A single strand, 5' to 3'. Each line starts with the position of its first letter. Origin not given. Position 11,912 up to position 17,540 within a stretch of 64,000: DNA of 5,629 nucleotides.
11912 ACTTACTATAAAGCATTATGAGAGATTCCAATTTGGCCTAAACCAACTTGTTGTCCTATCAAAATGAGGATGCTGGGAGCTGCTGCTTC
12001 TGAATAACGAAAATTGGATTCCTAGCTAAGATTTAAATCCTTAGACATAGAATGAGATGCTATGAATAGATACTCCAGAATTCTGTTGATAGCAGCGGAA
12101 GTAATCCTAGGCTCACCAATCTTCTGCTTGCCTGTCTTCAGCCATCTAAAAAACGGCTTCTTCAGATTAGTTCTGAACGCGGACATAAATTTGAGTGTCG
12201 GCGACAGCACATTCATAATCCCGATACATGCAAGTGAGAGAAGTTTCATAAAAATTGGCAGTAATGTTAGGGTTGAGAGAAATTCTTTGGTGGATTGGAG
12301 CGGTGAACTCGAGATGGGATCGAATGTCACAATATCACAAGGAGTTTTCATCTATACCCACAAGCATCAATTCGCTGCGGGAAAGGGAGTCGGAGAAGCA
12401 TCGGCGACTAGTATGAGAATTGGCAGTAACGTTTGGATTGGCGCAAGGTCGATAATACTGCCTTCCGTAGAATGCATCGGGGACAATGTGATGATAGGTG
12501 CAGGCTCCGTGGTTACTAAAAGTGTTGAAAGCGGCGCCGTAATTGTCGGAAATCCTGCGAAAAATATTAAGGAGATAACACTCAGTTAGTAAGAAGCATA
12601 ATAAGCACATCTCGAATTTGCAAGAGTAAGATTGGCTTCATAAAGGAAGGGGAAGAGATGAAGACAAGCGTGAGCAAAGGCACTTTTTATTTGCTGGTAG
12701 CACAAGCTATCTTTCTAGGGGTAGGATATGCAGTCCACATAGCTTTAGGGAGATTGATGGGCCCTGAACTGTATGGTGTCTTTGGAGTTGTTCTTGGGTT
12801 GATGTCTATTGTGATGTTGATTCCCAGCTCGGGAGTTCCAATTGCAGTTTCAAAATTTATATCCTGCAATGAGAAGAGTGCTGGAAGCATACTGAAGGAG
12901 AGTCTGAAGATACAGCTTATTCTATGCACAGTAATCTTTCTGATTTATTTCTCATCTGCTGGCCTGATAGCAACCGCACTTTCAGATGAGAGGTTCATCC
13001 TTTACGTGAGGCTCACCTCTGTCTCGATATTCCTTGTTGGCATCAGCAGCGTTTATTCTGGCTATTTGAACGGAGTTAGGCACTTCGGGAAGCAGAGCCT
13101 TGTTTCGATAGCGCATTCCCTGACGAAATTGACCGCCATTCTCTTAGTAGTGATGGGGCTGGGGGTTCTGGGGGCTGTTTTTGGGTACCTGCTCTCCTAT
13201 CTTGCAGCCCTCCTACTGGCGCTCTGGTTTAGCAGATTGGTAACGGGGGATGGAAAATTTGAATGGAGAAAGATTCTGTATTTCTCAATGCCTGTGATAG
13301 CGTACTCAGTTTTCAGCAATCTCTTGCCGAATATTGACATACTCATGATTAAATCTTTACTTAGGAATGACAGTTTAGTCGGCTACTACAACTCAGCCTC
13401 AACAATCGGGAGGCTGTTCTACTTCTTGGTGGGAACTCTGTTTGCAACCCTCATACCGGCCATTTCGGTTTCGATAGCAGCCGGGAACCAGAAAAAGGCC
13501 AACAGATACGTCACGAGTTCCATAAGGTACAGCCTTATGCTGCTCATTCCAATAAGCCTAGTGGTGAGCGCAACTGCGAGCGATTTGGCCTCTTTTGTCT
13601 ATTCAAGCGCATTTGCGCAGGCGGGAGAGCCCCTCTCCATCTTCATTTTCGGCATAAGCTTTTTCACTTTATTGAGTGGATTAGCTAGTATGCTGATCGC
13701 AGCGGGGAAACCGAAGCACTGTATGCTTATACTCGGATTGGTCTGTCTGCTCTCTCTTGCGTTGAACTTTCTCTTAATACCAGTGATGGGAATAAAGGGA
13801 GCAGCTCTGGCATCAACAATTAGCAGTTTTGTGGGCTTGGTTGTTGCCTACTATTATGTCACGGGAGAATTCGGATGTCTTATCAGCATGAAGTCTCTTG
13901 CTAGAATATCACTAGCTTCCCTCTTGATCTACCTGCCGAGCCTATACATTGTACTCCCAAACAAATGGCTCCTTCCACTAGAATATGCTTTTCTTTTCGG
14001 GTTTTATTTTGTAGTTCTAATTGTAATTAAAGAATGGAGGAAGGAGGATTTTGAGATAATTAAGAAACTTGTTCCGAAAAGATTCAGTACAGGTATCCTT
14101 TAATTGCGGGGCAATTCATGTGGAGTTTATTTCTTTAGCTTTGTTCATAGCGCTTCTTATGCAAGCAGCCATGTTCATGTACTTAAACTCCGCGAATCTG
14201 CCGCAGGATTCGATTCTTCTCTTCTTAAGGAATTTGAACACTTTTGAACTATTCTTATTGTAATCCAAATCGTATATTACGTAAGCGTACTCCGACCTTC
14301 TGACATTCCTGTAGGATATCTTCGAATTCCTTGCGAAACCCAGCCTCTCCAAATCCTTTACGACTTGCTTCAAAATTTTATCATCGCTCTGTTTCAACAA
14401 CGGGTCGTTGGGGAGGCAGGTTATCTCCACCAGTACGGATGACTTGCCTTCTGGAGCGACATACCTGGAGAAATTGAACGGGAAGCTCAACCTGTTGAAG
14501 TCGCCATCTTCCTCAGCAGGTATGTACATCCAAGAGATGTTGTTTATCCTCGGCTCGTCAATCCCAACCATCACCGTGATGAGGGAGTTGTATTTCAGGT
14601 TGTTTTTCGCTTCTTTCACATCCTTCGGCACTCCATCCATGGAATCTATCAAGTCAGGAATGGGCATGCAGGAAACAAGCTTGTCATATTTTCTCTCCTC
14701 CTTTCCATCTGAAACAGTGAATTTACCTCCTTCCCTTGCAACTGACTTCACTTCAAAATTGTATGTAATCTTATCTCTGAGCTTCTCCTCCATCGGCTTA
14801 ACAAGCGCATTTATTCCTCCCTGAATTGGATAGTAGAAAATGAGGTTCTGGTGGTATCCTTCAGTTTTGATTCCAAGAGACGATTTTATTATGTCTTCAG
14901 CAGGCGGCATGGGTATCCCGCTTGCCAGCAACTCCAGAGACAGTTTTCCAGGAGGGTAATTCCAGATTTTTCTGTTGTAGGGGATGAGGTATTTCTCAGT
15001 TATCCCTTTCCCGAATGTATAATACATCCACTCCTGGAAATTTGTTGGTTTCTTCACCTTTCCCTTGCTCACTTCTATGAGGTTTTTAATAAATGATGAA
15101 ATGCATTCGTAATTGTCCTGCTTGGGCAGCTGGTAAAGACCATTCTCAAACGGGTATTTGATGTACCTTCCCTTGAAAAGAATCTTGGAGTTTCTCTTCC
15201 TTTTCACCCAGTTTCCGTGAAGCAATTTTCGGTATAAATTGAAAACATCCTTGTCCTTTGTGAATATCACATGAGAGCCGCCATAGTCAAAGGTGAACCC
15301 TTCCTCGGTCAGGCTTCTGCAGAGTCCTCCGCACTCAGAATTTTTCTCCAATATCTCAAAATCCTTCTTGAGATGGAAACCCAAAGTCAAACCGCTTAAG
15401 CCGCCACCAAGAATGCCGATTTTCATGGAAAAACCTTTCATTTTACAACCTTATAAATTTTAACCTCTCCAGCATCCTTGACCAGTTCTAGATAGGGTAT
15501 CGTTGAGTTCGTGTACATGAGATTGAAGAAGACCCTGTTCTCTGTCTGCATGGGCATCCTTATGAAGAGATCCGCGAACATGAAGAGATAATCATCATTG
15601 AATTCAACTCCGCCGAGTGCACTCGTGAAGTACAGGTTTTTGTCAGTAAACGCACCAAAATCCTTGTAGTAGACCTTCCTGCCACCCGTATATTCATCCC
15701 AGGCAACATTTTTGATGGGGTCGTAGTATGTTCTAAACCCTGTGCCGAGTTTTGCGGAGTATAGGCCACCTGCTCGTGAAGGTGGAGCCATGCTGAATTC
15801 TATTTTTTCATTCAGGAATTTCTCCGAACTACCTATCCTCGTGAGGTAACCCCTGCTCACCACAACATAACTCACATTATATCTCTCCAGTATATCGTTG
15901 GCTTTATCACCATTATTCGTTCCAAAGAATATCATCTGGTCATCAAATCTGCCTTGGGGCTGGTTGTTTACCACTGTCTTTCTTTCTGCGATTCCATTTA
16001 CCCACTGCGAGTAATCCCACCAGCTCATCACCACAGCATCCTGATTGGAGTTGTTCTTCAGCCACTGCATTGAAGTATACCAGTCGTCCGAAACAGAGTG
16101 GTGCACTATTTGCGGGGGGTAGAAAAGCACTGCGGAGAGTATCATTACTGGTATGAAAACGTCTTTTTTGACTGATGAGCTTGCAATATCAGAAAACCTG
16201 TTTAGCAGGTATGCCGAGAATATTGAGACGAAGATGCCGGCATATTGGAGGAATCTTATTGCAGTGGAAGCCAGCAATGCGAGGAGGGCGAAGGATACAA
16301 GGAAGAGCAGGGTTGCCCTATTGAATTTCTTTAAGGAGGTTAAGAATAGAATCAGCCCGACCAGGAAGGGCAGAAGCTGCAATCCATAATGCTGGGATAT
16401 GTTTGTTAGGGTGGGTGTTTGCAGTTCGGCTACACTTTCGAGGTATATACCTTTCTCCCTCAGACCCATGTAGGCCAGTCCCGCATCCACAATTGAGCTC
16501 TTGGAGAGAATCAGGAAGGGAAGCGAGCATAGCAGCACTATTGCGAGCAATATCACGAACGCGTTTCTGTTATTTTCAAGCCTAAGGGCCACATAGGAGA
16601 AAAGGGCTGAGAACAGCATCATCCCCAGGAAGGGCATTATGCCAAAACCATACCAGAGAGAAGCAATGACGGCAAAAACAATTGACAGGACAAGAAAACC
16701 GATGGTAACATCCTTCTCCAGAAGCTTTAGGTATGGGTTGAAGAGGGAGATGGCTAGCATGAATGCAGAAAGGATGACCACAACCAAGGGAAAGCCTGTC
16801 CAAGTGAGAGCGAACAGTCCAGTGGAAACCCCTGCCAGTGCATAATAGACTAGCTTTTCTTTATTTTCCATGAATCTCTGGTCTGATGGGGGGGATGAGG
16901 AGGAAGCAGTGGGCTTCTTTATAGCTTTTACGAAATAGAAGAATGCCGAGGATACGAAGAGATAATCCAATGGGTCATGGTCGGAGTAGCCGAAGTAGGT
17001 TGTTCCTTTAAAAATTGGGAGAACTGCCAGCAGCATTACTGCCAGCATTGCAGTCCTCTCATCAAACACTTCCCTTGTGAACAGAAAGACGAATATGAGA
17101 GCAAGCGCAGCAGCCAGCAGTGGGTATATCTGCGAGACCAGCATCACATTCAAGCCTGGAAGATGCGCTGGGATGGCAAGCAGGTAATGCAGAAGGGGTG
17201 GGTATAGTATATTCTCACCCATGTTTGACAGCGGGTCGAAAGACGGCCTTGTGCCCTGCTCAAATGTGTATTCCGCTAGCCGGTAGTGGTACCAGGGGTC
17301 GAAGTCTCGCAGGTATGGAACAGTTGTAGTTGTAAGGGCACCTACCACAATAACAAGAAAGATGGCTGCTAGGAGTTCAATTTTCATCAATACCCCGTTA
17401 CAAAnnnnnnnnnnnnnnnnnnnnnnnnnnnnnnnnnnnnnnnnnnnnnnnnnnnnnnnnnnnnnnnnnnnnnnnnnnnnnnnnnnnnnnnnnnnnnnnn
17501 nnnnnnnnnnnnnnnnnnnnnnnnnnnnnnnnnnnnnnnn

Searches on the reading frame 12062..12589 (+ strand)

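Call 8: search_protein_families(library=pfam, proteins=[window:12062-12589:+], max_evalue=0.001)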
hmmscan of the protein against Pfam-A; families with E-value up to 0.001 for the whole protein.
window:12062-12589:+ (175 aa): 2 families
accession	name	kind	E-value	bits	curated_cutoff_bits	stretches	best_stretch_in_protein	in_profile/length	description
PF00132.30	Hexapep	-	1.9e-11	43.6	27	1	119-153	3-36/36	Bacterial transferase hexapeptide (six repeats)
PF14602.12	Hexapep_2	-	1.9e-07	31.1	27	1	119-153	3-34/34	Hexapeptide repeat of succinyl-transferase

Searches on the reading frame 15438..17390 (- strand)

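Call 9: search_protein_families(library=pfam, proteins=[window:15438-17390:-], max_evalue=0.001)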
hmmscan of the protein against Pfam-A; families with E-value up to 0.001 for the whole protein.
window:15438-17390:- (650 aa): 3 families
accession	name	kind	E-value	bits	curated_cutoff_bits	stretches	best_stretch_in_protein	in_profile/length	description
PF02516.20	STT3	-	4.3e-20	73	24.5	1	22-343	24-313/405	Oligosaccharyl transferase STT3, N-terminal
PF13231.12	PMT_2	-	1.4e-08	35.5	26.1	1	64-160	3-96/160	Dolichyl-phosphate-mannose-protein mannosyltransferase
PF22627.1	AglB_core-like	-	7.7e-07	29.9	27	1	447-512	40-107/111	AglB core domain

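Call 45: search_protein_families(library=ncbifam, proteins=[window:15438-17390:-], max_evalue=0.00001)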
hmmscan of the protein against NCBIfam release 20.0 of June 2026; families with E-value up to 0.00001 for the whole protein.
window:15438-17390:- (650 aa): 1 family
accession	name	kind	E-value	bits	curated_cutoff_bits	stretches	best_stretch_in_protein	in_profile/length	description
TIGR04154.1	archaeo_STT3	subfamily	4.3e-52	177.5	450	1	16-512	19-591/831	oligosaccharyl transferase, archaeosortase A system-associated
